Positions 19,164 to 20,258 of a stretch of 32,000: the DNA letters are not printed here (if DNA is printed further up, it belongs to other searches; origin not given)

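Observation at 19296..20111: Apparently functional GGDEF diguanylate cyclase in the housekeeping core of an archaeal genome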

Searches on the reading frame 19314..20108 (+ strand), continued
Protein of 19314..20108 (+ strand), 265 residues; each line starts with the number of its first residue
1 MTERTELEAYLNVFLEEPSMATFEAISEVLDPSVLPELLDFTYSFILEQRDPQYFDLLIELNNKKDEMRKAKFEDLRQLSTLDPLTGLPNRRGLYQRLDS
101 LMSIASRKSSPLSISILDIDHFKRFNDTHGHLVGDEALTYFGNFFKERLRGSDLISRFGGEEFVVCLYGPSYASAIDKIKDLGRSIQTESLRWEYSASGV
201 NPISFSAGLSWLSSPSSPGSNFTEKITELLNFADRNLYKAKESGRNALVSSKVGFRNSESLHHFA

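Call 19: list_cluster_members(proteins=[window:19314-20108:+, P0003, window:16836-19229:-, window:20156-21262:+, window:15302-16789:-, window:28848-31460:-, window:2140-3123:-])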
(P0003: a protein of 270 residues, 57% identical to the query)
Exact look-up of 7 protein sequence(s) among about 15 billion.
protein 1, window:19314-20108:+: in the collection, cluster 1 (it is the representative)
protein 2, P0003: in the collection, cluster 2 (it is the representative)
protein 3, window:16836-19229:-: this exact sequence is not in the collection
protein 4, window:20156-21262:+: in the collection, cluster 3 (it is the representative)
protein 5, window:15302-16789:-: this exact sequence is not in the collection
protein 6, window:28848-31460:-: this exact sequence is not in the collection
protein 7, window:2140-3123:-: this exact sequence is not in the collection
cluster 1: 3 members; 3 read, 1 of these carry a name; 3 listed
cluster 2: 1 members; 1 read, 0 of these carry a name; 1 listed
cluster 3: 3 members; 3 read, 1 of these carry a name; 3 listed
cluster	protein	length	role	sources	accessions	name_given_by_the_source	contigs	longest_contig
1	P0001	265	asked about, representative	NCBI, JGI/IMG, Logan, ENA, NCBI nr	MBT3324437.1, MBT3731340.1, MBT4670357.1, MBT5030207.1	GGDEF domain-containing protein [archaeon] | diguanylate cyclase (GGDEF)-like protein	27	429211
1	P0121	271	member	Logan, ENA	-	-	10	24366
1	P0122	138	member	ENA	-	-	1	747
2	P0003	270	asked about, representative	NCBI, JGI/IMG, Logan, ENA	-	-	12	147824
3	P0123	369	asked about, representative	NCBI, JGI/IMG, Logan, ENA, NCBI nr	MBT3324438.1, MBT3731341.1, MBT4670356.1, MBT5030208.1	tryptophan--tRNA ligase [archaeon] | tryptophanyl-tRNA synthetase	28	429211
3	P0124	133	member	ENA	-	-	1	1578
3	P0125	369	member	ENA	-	-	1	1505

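Call 23: search_solved_structures(query=window:19314-20108:+, show_alignments=3, max_evalue=1e-10)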
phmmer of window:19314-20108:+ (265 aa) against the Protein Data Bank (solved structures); distinct sequences matched with E-value up to 1e-10: 45.
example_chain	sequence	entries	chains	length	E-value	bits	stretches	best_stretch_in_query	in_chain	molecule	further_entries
6zxm_A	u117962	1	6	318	3.1e-27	99.5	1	70-250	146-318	Putative GGDEF/response regulator receiver domain protein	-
6zxb_A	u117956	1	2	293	2e-25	93.5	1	70-250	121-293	Putative GGDEF/response regulator receiver domain protein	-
6zxc_A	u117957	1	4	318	2.7e-25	93.1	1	70-250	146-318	Putative GGDEF/response regulator receiver domain protein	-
8c05_A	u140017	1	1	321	1e-24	91.2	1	53-250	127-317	Sensor domain-containing diguanylate cyclase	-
3i5c_A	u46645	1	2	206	2.7e-24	89.8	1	60-248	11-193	Fusion of General control protein GCN4 and WSPR response regulator protein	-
3bre_A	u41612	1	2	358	8.7e-24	88.1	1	47-248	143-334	Probable two-component response regulator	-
1w25_A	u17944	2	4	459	2.2e-23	86.8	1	66-251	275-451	STALKED-CELL DIFFERENTIATION CONTROLLING PROTEIN | RESPONSE REGULATOR PLED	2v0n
2wb4_A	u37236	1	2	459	2.5e-23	86.7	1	66-251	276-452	DIGUANYLATE CYCLASE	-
9g86_A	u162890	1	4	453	3.6e-23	86.1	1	66-250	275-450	Response regulator PleD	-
9g85_A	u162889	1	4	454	3.6e-23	86.1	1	66-250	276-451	Response regulator PleD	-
3i5b_A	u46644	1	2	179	3.7e-23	86.1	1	81-248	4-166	WspR response regulator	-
9t28_A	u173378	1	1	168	5e-23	85.7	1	83-247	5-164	diguanylate cyclase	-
5euh_A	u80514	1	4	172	7.7e-23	85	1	82-252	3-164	Putative GGDEF domain membrane protein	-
6d9m_A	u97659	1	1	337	3.2e-22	83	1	80-257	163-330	Fusion protein of Endolysin,Response receiver sensor diguanylate cyclase, GAF domain-conta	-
4urs_A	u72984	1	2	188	2.8e-21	79.9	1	71-242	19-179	DIGUANYLATE CYCLASE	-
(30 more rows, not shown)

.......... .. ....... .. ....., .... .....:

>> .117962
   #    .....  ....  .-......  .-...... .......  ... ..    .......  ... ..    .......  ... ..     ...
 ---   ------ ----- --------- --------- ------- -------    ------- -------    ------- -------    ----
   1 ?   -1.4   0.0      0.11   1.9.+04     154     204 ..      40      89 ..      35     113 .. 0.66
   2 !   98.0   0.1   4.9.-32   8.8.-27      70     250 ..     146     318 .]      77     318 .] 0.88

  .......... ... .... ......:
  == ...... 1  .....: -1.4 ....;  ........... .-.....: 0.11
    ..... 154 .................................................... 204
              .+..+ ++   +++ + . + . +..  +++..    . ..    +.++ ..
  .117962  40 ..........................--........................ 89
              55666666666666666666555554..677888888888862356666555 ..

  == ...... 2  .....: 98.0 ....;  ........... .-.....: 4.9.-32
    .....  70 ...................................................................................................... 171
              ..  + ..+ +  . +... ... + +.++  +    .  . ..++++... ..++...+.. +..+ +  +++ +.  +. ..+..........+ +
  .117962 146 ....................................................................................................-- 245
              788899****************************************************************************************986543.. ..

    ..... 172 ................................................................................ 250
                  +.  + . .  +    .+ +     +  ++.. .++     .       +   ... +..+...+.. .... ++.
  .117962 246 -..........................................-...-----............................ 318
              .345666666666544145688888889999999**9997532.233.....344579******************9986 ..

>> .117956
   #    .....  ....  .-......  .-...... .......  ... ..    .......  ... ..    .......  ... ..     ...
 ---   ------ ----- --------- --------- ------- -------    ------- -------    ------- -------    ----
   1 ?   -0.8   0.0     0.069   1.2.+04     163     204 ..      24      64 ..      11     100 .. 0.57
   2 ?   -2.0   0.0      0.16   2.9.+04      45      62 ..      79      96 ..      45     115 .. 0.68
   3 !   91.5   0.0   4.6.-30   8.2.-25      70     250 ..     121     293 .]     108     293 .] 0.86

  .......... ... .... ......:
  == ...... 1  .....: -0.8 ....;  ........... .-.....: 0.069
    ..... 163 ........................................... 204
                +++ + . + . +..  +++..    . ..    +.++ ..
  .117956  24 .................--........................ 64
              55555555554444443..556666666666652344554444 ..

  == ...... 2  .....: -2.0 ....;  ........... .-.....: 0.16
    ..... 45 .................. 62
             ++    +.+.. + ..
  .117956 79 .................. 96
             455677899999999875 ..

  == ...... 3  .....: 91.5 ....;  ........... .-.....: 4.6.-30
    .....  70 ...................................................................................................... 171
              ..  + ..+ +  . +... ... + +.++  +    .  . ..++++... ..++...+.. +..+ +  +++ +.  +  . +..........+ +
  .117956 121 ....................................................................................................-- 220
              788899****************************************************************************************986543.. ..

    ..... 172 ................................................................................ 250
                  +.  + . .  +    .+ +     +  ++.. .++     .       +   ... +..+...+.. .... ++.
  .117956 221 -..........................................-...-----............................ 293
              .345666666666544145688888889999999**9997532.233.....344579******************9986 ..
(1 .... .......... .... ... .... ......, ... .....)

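Call 34: search_protein_families(library=pfam, proteins=[P0012, P0005, P0054, P0106], max_evalue=0.01)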
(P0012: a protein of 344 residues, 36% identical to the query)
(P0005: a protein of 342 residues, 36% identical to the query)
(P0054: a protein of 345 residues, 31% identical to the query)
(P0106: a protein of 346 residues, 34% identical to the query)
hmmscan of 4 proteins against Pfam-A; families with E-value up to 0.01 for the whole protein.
P0012 (344 aa): 2 families
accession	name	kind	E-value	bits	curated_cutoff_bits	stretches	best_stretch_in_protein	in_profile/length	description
PF00990.26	GGDEF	-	3.7e-45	154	23.8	1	180-339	1-161/161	Diguanylate cyclase, GGDEF domain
PF22335.1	Cas10-Cmr2_palm2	-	7.7e-06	26.5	27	1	266-339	62-131/133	Cas10/Cmr2, second palm domain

P0005 (342 aa): 2 families
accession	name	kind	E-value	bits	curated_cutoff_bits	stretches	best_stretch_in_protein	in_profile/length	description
PF00990.26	GGDEF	-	1.7e-47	161.6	23.8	1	178-336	2-161/161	Diguanylate cyclase, GGDEF domain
PF22335.1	Cas10-Cmr2_palm2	-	0.0026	18.3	27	0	211-337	4-132/133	Cas10/Cmr2, second palm domain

P0054 (345 aa): 3 families
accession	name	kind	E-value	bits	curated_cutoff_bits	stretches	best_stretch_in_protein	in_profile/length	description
PF00990.26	GGDEF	-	1.2e-43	149.1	23.8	1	178-336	1-160/161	Diguanylate cyclase, GGDEF domain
PF02601.20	Exonuc_VII_L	-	0.0023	17.9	35.9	1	37-178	144-273/315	Exonuclease VII, large subunit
PF16746.10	BAR_3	-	0.0099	16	31.7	0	84-172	27-98/235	BAR domain of APPL family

P0106 (346 aa): 2 families
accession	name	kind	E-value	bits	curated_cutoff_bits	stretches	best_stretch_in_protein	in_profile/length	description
PF00990.26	GGDEF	-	5.4e-35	121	23.8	1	175-331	2-161/161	Diguanylate cyclase, GGDEF domain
PF17853.6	GGDEF_2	-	0.00055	20.6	24.5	1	202-285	19-87/116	GGDEF-like domain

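Call 40: predict_structure(alignment_id=A2)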
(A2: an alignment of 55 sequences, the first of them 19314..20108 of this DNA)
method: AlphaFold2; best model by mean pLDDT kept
length: 265 residues; sequences in the alignment: 55
mean_pLDDT: 93.4   pTM: 0.84
mean pLDDT of the five models: 93.4, 93.2, 93.1, 93.0, 92.5
residues with pLDDT >= 90: 226; 70-90: 35; 50-70: 3; < 50: 1
segments of 3 or more residues with pLDDT < 50: none
pLDDT, mean of each block of 10 residues (from residue 1): 80 93 94 92 92 95 95 96 98 97 94 98 93 96 97 97 98 98 94 79 94 81 94 98 97 90 93
secondary structure, 60 per line:
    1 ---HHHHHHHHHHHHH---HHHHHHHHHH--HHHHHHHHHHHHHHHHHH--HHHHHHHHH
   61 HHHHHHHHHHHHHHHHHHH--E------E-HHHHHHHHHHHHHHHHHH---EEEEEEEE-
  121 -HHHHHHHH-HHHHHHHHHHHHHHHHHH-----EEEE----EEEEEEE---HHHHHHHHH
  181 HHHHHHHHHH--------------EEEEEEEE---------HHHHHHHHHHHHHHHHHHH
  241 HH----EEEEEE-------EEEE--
elements in order: H4-16 H20-29 H32-49 H52-79 H91-108 E112-119 H122-129 H131-148 E154-157 E162-168 H172-190 E205-212 H222-242 E247-252 E260-263

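Call 45: fold_search(model_id=the predicted structure, library=pdb)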
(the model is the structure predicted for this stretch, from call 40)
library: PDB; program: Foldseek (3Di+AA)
matches with E <= 10: 832; with E <= 0.001: 127
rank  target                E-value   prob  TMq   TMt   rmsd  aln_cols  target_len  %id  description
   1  3bre_A                1.1e-16  1.00  0.58  0.49  12.2       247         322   29  Crystal Structure of P.aeruginosa PA3702 (released 2008-04-01)
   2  7e6g_A                3.3e-16  1.00  0.58  0.58  25.4       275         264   25  Crystal structure of diguanylate cyclase SiaD in complex with its activator SiaC from Pseudomonas aeruginosa (released 2021-09-22)
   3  3i5c_A                8.9e-16  1.00  0.58  0.76   5.1       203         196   34  Crystal structure of a fusion protein containing the leucine zipper of GCN4 and the GGDEF domain of WspR from Pseudomo (released 2009-08-18)
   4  7e6g_B                1.2e-15  1.00  0.56  0.56  27.3       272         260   26  Crystal structure of diguanylate cyclase SiaD in complex with its activator SiaC from Pseudomonas aeruginosa (released 2021-09-22)
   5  3bre_B                1.4e-15  1.00  0.59  0.48  12.5       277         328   27  Crystal Structure of P.aeruginosa PA3702 (released 2008-04-01)
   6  3i5c_B                1.5e-15  1.00  0.58  0.76   7.1       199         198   34  Crystal structure of a fusion protein containing the leucine zipper of GCN4 and the GGDEF domain of WspR from Pseudomo (released 2009-08-18)
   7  2wb4_B                1.5e-15  1.00  0.57  0.35   4.0       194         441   34  activated diguanylate cyclase PleD in complex with c-di-GMP (released 2010-04-21)
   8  6ttr_A                1.6e-15  1.00  0.62  0.83   3.5       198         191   24  Crystal Structure of the coiled coil and GGDEF domain of DgcB from Caulobacter crescentus in complex with c-di-GMP (released 2021-01-13)
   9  3i5a                  2.1e-15  1.00  0.56  0.47  10.1       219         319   29  Crystal structure of full-length WpsR from Pseudomonas syringae (released 2009-08-18)
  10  6ttr_B                3.1e-15  1.00  0.63  0.83   3.1       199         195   24  Crystal Structure of the coiled coil and GGDEF domain of DgcB from Caulobacter crescentus in complex with c-di-GMP (released 2021-01-13)
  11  3i5b_B                3.9e-15  1.00  0.55  0.84   3.4       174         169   35  Crystal structure of the isolated GGDEF domain of WpsR from Pseudomonas aeruginosa (released 2009-08-18)
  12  9g86_A                6.9e-15  1.00  0.61  0.37   3.7       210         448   33  Structure of Response regulator PleD in complex with c-diGMP and pppGpp (released 2025-08-06)
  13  6zxb_A                7.8e-15  1.00  0.59  0.54   5.1       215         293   32  Diguanylate cyclase DgcR (I-site mutant) in native state (released 2021-03-31)
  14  9t28                  8.8e-15  1.00  0.55  0.85   3.3       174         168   33  WspR response regulator with crystallization epitope mutations G306D:G308D (released 2025-12-10)
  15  4h54_A                8.8e-15  1.00  0.68  0.66   6.4       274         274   23  Crystal structure of the diguanylate cyclase DgcZ (released 2013-07-03)
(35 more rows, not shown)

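Call 54: search_protein_families(library=padloc, proteins=[window:19314-20108:+], max_evalue=0.001)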
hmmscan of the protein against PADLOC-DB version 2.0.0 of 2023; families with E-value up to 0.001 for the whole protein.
window:19314-20108:+ (265 aa): 0 families

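Call 61: find_encoding_contigs(protein=P0004, flank=5000, max_places=2)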
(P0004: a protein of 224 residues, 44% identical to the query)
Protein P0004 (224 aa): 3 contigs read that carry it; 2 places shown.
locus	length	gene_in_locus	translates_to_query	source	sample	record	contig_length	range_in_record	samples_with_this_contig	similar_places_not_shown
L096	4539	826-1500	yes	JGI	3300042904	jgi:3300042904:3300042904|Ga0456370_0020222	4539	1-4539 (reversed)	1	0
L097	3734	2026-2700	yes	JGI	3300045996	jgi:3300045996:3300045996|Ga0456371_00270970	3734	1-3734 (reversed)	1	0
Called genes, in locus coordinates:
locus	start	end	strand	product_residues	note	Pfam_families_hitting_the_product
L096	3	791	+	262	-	?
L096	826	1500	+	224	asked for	PF00990:GGDEF, PF17853:GGDEF_2 (weak)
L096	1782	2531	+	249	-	PF04542:Sigma70_r2, PF01381:HTH_3 (faint), PF04539:Sigma70_r3, PF04545:Sigma70_r4, PF08281:Sigma70_r4_2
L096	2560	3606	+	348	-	PF08240:ADH_N, PF00107:ADH_zinc_N, PF13602:ADH_zinc_N_2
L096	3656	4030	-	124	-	-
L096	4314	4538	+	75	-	?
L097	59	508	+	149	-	PF00072:Response_reg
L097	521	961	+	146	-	PF00072:Response_reg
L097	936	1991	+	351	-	PF00072:Response_reg, PF13487:HD_5, PF01966:HD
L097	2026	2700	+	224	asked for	PF00990:GGDEF, PF17853:GGDEF_2 (weak)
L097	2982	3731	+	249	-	PF04542:Sigma70_r2, PF01381:HTH_3 (faint), PF04539:Sigma70_r3, PF04545:Sigma70_r4, PF08281:Sigma70_r4_2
